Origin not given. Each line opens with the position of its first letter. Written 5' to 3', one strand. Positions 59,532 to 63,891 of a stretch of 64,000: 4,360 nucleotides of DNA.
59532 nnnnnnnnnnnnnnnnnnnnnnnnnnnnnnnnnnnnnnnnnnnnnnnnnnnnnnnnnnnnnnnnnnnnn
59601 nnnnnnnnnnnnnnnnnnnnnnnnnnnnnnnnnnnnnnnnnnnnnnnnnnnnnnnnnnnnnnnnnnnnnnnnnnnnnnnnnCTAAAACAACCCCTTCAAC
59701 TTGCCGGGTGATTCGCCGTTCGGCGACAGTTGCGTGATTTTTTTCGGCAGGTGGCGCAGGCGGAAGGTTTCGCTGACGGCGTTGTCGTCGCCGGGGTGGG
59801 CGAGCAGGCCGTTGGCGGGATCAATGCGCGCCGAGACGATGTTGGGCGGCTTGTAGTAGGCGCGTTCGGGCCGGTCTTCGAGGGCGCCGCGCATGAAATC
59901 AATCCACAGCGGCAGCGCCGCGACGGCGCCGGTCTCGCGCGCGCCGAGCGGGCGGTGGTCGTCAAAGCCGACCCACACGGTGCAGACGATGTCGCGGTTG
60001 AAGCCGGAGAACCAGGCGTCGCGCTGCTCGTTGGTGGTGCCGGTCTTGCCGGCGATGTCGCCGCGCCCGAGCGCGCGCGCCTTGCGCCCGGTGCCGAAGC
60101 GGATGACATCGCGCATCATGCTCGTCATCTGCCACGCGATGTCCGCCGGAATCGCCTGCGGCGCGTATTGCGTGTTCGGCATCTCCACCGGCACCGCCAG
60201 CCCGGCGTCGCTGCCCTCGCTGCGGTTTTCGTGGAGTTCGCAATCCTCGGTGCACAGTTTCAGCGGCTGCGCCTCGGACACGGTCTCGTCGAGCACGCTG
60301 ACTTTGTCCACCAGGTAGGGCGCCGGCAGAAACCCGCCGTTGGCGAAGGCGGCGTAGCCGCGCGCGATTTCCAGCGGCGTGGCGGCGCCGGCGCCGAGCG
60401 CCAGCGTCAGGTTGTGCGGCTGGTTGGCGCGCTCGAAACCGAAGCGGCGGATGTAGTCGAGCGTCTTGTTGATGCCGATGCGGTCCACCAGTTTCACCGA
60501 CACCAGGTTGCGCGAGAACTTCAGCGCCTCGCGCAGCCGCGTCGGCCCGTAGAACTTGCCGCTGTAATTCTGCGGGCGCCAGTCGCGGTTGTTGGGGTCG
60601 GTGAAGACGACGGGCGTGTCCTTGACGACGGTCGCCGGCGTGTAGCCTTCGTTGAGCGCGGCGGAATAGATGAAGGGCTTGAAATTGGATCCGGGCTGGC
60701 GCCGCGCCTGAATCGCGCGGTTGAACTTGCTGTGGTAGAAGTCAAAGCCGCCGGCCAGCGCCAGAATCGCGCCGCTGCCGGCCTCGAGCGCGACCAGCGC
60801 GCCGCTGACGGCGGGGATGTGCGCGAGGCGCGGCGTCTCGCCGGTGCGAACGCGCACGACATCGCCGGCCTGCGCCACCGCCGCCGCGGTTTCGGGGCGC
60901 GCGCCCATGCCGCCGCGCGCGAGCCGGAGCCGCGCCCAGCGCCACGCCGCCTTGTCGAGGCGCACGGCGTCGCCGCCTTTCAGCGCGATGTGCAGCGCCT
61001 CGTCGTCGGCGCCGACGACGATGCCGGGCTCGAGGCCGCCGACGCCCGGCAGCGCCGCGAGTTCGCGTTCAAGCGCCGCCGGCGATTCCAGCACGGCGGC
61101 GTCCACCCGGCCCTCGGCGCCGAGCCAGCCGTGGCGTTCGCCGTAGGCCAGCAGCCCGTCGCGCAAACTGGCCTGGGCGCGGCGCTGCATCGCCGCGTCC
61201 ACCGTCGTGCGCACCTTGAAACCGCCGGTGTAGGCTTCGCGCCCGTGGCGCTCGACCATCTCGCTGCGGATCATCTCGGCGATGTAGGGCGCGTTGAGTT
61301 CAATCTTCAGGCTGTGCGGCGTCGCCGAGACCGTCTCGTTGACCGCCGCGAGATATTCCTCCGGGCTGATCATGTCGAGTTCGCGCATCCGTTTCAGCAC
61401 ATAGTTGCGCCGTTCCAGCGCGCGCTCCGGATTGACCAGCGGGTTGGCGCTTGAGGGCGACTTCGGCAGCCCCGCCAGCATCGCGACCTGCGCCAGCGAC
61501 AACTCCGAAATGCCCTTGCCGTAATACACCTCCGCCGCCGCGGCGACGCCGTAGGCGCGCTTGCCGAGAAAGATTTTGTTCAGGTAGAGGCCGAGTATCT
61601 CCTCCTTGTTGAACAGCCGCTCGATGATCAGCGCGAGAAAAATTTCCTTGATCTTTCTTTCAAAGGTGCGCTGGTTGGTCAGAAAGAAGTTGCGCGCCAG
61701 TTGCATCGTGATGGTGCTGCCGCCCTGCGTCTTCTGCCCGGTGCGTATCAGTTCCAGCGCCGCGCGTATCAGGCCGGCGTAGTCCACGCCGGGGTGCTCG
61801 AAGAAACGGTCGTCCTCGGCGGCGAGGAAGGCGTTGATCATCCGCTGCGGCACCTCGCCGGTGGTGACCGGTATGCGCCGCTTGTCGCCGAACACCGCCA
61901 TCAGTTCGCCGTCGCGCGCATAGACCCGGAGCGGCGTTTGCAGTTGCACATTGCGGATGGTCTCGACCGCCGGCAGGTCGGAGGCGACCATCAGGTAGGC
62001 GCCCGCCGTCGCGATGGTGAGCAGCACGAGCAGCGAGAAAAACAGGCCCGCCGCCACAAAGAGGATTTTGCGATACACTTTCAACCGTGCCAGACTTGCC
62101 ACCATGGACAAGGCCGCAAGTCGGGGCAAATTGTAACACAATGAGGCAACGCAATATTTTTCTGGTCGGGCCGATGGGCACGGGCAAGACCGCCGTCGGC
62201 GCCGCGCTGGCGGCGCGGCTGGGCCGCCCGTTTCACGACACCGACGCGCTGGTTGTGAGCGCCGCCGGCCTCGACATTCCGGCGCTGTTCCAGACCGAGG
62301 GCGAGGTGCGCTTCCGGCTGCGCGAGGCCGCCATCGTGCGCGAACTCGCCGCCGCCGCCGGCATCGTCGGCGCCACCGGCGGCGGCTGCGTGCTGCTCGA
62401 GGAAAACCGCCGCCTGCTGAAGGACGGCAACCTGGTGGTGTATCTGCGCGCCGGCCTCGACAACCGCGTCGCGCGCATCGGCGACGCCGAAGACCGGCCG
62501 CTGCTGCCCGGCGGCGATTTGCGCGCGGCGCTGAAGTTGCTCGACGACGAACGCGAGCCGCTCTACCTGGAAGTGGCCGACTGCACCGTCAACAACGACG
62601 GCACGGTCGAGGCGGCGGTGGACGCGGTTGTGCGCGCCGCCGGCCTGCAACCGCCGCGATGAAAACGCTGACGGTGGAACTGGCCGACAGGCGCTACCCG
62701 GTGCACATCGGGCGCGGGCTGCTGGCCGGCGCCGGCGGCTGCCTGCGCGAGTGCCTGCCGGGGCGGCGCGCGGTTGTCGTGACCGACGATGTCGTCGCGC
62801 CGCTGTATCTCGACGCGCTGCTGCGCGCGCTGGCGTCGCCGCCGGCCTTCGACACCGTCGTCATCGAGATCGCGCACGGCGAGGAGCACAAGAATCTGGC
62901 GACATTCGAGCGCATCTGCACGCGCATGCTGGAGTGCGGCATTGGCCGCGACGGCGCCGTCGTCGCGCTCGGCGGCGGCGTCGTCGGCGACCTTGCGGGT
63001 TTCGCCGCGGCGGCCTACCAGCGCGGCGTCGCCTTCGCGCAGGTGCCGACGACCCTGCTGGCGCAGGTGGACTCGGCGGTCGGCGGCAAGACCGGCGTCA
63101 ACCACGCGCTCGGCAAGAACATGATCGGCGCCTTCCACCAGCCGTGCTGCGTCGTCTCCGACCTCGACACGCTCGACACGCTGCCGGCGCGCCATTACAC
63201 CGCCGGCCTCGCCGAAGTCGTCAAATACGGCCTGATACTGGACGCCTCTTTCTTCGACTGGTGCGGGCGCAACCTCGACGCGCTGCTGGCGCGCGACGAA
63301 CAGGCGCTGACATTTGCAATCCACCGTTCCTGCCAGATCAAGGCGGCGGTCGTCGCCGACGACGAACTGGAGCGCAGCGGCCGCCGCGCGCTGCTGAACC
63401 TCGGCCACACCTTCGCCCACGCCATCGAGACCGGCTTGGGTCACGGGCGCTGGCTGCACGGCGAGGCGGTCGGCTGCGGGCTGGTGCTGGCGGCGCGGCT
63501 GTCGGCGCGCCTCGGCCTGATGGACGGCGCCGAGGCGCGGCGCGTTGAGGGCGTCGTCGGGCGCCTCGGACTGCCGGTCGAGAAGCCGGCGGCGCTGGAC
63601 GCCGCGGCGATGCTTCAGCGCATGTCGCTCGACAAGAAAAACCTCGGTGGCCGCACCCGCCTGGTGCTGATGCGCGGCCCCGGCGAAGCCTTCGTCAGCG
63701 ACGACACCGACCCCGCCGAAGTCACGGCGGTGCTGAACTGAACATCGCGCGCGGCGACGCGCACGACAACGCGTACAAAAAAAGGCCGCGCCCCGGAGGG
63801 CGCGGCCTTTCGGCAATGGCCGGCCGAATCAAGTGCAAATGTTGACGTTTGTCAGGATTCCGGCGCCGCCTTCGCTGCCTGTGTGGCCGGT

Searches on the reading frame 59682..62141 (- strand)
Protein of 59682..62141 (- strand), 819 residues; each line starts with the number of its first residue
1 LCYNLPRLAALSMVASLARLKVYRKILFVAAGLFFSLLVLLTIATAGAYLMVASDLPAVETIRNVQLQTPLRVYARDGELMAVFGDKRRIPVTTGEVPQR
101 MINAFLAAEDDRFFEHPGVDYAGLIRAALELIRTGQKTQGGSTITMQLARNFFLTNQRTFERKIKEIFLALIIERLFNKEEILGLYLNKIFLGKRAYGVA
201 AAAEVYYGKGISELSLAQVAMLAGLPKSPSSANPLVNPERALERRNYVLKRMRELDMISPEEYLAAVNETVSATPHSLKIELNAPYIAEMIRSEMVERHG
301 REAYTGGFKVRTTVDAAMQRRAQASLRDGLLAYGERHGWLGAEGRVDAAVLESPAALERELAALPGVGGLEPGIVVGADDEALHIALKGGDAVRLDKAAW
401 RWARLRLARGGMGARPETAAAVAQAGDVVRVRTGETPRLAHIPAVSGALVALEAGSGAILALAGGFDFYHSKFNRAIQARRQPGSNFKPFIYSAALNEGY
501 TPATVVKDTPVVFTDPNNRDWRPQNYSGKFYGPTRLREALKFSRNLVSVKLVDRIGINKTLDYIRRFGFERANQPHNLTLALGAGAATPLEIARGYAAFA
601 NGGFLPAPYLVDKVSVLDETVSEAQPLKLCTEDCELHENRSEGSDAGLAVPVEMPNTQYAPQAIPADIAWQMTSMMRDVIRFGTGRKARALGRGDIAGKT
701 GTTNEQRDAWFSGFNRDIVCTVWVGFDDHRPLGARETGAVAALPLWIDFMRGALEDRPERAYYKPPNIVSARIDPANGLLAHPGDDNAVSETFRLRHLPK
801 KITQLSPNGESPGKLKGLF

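Call 28: search_protein_families(library=ncbifam, proteins=[window:59682-62141:-], max_evalue=0.00001)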
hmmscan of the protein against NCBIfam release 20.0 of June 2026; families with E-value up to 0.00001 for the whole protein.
window:59682-62141:- (819 aa): 15 families
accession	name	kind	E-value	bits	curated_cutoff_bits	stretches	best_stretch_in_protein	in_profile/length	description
NF008643.0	PRK11636.1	equivalog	1.3e-211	705.2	1263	2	37-636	14-617/850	peptidoglycan glycosyltransferase/peptidoglycan DD-transpeptidase MrcA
TIGR02074.1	PBP_1a_fam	subfamily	5.3e-174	579.9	508.75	1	88-755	1-534/535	PBP1A family penicillin-binding protein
NF051885.1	tranpepglycosPbpC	equivalog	2.6e-148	495.4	900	3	26-337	12-321/632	multimodular transpeptidase-transglycosylase PbpC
TIGR02071.1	PBP_1b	equivalog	3.5e-117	392.5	717.75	3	52-331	107-393/729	penicillin-binding protein 1B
TIGR02073.1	PBP_1c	equivalog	9.8e-105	351.7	494.2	2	72-329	13-263/728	penicillin-binding protein 1C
NF007061.0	PRK09506.1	equivalog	1.4e-91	307.5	1120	3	59-332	178-458/825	bifunctional glycosyl transferase/transpeptidase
NF038272.1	strep_PBP1A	exception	7.6e-83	278.9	1075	2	24-321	5-307/658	penicillin-binding protein PBP1A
NF011423.0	PRK14850.1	equivalog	5.7e-80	269.7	1275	3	86-330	154-402/764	penicillin-binding protein 1b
NF038276.1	strep_PBP2A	exception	2.2e-77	260.9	1100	3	36-264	44-267/716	penicillin-binding protein PBP2A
NF008414.0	PRK11240.1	equivalog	2.7e-66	224.2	1121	2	73-323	45-285/774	peptidoglycan glycosyltransferase PbpC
NF038274.1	strep_PBP1B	exception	1.2e-49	169.3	1225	2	18-239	9-237/745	penicillin-binding protein PBP1B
NF010008.0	PRK13481.1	equivalog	4.1e-35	121.4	270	1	92-268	83-265/269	glycosyltransferase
TIGR02070.1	mono_pep_trsgly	equivalog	2.8e-34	118.6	182.65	1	94-255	60-221/224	monofunctional biosynthetic peptidoglycan transglycosylase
TIGR03423.1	pbp2_mrdA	equivalog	5.9e-23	81.2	455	2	472-571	296-392/593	penicillin-binding protein 2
TIGR02214.1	spoVD_pbp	equivalog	1e-07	30.7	688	0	473-571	277-372/636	stage V sporulation protein D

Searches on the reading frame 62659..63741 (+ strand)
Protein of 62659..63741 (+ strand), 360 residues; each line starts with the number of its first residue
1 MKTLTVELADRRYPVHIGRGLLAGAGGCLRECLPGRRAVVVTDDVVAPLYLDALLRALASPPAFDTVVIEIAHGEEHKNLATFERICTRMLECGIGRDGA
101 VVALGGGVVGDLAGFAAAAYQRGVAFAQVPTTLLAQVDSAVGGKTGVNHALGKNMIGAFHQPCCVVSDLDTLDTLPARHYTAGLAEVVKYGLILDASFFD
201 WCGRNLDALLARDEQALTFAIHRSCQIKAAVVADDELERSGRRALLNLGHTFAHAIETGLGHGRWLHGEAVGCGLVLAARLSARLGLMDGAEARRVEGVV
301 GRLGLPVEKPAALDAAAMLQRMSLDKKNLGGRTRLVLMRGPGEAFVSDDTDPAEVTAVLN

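Call 41: find_encoding_contigs(protein=window:62659-63741:+, flank=10000, max_places=4)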
Protein window:62659-63741:+ (360 aa): 24 contigs read that carry it; 4 places shown.
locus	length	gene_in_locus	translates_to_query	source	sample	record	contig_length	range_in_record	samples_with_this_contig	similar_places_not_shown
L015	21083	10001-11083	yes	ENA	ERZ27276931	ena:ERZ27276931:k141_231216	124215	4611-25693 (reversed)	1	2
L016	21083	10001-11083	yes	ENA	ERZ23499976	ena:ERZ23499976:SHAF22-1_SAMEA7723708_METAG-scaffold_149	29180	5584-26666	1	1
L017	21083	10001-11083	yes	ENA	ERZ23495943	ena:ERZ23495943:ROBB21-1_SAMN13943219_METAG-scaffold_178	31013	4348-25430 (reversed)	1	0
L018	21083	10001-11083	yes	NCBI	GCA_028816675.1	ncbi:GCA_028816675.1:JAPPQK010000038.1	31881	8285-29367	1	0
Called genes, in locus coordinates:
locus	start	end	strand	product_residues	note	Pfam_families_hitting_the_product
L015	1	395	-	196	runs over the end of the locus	PF01844:HNH, PF13395:HNH_4 (weak), PF14279:HNH_5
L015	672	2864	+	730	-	PF17764:PriA_3primeBD, PF00270:DEAD, PF04851:ResIII, PF00271:Helicase_C (faint), PF18319:Zn_ribbon_PriA, PF18074:PriA_C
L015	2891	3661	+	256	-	PF01694:Rhomboid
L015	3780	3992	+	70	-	PF01165:Ribosomal_S21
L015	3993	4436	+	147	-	PF09424:YqeY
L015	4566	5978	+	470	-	PF14691:Fer4_20, PF02826:2-Hacid_dh_C (weak), PF01266:DAO (faint), PF01494:FAD_binding_3 (weak), PF01946:Thi4 (weak), PF07992:Pyr_redox_2, PF13450:NAD_binding_8 (weak), PF00070:Pyr_redox (weak), +2 more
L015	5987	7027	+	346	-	PF01208:URO-D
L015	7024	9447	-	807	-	PF00912:Transgly, PF17092:PCB_OB, PF00905:Transpeptidase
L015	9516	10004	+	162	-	PF01202:SKI, PF13189:Cytidylate_kin2 (faint)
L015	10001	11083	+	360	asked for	PF13685:Fe-ADH_2 (weak), PF01761:DHQ_synthase, PF24621:DHQS_C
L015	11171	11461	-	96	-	-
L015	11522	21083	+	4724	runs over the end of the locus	?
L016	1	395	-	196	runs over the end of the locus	PF01844:HNH, PF13395:HNH_4 (weak), PF14279:HNH_5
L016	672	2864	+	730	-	PF17764:PriA_3primeBD, PF00270:DEAD, PF04851:ResIII, PF00271:Helicase_C (faint), PF18319:Zn_ribbon_PriA, PF18074:PriA_C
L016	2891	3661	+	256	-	PF01694:Rhomboid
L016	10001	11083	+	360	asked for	PF13685:Fe-ADH_2 (weak), PF01761:DHQ_synthase, PF24621:DHQS_C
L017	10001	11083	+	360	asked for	PF13685:Fe-ADH_2 (weak), PF01761:DHQ_synthase, PF24621:DHQS_C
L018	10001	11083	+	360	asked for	PF13685:Fe-ADH_2 (weak), PF01761:DHQ_synthase, PF24621:DHQS_C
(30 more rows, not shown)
